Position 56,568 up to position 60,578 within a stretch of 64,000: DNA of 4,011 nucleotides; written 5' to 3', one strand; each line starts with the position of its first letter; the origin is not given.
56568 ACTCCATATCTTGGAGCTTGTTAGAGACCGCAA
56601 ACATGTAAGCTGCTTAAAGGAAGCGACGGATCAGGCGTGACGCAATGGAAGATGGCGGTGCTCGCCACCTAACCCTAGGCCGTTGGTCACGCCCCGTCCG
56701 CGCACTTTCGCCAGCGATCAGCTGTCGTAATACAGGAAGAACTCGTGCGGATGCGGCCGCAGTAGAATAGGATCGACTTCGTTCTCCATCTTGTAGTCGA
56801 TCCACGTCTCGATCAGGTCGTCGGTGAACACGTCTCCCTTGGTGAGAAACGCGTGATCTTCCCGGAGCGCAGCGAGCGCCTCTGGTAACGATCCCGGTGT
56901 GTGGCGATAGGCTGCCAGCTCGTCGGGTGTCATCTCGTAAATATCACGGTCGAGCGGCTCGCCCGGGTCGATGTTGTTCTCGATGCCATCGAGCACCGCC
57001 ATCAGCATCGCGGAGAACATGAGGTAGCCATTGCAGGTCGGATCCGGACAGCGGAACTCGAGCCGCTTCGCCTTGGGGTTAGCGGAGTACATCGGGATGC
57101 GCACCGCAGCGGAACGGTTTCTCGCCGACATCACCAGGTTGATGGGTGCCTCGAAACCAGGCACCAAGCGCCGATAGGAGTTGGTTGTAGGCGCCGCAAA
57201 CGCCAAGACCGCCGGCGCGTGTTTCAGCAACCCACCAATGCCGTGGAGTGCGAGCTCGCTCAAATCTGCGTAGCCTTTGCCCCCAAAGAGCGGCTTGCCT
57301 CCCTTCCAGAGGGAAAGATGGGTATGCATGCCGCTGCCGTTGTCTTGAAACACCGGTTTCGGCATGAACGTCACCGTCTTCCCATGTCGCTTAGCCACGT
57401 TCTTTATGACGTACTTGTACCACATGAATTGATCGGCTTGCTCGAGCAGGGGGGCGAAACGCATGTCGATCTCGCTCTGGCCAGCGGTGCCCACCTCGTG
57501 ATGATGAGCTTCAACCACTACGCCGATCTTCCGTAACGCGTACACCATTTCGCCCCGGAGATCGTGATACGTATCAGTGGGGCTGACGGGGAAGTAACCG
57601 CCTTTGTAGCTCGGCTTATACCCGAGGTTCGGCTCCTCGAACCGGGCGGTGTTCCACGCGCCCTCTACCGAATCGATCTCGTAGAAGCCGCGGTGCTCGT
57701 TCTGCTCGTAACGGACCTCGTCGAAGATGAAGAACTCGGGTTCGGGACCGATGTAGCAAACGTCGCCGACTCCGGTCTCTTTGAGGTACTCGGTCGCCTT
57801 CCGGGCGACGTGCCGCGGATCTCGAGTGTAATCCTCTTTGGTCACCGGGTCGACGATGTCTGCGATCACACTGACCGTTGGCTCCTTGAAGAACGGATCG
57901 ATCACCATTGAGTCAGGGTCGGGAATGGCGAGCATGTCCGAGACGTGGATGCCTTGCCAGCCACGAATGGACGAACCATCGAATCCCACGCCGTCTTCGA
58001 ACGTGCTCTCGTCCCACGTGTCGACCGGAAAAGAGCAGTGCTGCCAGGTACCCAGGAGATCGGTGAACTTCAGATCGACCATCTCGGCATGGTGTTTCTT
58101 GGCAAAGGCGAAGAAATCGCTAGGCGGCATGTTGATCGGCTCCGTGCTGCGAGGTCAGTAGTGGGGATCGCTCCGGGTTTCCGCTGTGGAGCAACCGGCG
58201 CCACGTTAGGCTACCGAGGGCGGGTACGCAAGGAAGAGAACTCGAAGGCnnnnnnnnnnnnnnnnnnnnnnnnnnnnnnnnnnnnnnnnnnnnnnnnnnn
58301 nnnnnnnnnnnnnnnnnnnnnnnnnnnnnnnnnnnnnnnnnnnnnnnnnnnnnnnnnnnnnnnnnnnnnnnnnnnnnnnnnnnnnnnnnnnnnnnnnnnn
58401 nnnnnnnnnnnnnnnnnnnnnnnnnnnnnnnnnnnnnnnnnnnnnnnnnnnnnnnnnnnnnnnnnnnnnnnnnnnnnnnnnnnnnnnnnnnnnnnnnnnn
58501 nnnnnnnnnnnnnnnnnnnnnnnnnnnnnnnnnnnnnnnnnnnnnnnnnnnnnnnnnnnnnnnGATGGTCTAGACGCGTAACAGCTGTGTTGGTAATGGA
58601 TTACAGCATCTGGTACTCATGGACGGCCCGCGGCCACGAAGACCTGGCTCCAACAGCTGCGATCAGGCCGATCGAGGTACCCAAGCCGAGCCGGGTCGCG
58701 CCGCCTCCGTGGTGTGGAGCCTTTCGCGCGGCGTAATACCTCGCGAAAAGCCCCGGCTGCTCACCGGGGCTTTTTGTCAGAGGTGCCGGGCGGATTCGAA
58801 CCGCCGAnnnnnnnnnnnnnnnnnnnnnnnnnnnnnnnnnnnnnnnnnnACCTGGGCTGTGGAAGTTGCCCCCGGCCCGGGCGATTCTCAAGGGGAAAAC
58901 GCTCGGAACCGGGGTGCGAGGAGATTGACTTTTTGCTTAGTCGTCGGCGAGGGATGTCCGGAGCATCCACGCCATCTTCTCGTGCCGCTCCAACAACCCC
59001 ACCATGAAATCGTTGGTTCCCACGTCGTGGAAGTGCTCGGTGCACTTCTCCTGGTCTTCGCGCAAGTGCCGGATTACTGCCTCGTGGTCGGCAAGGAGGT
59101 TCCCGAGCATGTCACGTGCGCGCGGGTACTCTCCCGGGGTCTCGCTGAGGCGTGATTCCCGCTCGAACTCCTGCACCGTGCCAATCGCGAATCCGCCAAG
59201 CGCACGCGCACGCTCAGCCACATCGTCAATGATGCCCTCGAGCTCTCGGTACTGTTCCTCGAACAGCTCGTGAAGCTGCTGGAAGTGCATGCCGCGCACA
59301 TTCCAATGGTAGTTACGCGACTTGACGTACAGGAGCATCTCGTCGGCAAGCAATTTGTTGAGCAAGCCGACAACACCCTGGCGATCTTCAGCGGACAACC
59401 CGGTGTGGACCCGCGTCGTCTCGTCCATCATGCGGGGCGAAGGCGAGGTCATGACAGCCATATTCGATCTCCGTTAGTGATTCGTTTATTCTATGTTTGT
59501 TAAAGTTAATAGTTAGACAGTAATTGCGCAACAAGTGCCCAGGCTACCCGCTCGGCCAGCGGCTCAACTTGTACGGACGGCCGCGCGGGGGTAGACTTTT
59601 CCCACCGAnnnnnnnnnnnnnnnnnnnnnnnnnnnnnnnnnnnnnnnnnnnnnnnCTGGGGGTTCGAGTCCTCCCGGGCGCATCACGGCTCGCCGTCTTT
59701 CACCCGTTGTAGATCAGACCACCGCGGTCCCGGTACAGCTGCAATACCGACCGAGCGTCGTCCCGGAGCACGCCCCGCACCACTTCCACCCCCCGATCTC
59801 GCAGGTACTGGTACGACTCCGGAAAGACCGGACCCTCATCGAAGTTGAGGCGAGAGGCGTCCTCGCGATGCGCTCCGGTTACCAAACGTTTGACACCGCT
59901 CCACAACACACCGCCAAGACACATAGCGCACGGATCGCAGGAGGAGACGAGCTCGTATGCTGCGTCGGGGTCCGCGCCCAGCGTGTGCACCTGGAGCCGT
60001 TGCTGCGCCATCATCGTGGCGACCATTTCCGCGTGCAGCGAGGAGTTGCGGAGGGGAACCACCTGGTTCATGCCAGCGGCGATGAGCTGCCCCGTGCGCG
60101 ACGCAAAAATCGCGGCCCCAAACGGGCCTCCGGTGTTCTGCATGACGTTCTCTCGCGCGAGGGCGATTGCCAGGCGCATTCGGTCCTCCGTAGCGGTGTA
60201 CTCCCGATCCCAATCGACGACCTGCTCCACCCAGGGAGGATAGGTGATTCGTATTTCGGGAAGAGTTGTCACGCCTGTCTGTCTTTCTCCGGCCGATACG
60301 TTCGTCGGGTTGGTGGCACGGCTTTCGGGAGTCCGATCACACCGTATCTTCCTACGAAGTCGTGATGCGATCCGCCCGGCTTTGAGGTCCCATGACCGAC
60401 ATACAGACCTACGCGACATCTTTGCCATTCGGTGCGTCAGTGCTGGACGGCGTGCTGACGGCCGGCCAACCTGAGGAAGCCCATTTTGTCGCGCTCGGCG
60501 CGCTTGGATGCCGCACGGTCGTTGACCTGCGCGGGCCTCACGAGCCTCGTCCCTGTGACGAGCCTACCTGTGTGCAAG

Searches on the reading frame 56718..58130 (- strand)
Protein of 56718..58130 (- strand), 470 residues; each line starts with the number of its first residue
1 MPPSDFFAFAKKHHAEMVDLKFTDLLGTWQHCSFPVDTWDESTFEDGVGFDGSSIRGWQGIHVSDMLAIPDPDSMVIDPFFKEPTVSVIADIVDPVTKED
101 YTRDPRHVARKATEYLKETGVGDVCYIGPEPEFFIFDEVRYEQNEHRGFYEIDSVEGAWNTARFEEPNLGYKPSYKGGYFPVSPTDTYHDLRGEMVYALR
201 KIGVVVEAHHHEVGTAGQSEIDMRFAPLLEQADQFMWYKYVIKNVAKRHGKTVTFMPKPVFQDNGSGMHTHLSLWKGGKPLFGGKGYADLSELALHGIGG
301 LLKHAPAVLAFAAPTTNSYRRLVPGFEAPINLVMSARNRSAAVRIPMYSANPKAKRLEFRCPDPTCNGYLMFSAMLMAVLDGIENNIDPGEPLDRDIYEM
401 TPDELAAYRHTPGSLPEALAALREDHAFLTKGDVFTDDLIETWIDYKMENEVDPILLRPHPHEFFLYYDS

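Call 47: search_protein_families(library=pfam, proteins=[window:56718-58130:-], max_evalue=0.00001)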
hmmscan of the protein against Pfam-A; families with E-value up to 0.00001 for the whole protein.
window:56718-58130:- (470 aa): 2 families
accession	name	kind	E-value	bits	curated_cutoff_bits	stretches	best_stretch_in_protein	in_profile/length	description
PF00120.29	Gln-synt_C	-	5.3e-129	430.6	24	1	103-466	2-343/344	Glutamine synthetase, catalytic domain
PF03951.24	Gln-synt_N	-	2.7e-30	104.2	33.4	1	15-95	2-82/82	Glutamine synthetase, beta-Grasp domain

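Call 53: list_cluster_members(proteins=[window:56718-58130:-, window:21095-23383:+, window:51734-53950:-, window:49125-50765:-, window:46952-48466:-, window:61275-62930:-, window:8975-10384:+, window:11129-12511:+, window:17920-19302:+, window:1770-2894:-])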
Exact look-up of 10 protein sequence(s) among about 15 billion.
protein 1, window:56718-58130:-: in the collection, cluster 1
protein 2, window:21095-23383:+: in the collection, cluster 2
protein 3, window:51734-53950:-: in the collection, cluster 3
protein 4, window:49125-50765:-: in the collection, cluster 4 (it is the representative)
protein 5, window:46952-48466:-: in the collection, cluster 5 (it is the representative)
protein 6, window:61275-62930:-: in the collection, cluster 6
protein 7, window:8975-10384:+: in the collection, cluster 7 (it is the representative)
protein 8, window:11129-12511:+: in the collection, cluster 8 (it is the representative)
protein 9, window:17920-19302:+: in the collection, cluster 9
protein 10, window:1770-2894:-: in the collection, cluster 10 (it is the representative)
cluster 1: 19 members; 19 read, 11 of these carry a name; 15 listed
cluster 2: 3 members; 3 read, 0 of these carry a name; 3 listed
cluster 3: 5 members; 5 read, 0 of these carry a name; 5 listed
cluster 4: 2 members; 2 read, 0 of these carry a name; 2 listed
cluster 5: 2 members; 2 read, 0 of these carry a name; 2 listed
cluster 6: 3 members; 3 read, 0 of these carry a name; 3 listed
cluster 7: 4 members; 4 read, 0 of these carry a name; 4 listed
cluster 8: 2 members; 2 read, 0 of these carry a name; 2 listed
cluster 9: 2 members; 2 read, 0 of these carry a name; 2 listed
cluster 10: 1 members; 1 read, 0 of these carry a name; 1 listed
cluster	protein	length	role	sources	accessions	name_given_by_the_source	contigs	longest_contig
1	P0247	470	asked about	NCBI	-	-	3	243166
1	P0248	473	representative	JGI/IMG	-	glutamine synthetase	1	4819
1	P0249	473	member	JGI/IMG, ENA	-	glutamine synthetase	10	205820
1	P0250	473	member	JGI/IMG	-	glutamine synthetase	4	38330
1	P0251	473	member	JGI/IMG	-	glutamine synthetase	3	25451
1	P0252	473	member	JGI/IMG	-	glutamine synthetase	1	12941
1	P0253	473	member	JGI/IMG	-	glutamine synthetase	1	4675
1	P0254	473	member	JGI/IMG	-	glutamine synthetase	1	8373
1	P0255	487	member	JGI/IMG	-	glutamine synthetase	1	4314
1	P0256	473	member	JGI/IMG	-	glutamine synthetase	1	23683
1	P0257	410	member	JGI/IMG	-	glutamine synthetase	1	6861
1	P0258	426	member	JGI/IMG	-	glutamine synthetase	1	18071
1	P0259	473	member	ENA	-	-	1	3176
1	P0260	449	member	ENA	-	-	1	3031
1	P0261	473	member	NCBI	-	-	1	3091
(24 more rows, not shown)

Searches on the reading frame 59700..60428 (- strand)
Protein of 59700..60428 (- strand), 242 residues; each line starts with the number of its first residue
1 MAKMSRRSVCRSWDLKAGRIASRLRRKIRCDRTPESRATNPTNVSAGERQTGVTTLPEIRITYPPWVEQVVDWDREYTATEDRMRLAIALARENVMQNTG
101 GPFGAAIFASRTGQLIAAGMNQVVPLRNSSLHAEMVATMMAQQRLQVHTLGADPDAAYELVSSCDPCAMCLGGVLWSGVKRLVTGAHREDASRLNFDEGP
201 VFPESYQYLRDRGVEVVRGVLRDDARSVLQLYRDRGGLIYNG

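Call 47: search_protein_families(library=pfam, proteins=[window:59700-60428:-], max_evalue=0.00001)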
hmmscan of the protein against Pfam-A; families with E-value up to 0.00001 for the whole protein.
window:59700-60428:- (242 aa): 3 families
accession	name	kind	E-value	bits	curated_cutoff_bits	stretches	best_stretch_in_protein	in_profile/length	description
PF00383.29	dCMP_cyt_deam_1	-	8.3e-14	51.8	25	1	81-185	5-101/102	Cytidine and deoxycytidylate deaminase zinc-binding region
PF14437.12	MafB19-deam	-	3.6e-06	27.4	27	1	83-191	6-106/142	MafB19-like deaminase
PF14439.12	Bd3614-deam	-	9.8e-06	26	38.5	0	105-181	11-81/113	Bd3614-like deaminase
